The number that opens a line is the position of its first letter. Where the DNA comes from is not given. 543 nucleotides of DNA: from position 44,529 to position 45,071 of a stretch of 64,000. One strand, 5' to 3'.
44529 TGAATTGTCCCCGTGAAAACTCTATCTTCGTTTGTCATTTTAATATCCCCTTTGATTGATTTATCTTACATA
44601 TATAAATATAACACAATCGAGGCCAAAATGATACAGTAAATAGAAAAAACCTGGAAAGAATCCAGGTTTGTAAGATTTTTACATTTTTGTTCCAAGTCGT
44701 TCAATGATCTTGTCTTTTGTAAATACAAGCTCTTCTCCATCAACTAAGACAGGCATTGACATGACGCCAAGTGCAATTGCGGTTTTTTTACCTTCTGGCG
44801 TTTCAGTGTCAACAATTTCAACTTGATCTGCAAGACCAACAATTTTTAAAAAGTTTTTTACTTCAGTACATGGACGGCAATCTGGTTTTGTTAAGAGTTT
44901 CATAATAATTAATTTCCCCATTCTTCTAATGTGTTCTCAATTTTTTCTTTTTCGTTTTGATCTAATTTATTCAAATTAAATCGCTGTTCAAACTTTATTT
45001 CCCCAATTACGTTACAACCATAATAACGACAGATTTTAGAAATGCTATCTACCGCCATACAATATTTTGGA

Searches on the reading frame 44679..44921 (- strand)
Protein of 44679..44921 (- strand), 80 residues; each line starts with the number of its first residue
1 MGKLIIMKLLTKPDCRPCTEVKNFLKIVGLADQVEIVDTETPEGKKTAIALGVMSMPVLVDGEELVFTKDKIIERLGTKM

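Call 16: search_protein_families(library=phrogs, proteins=[window:44679-44921:-], max_evalue=0.01)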
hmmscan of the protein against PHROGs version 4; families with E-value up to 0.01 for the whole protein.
window:44679-44921:- (80 aa): 1 family
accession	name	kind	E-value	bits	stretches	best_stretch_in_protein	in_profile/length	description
phrog_22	-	DNA, RNA and nucleotide metabolism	9.4e-10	39.8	1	7-73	73-141/162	thioredoxin domain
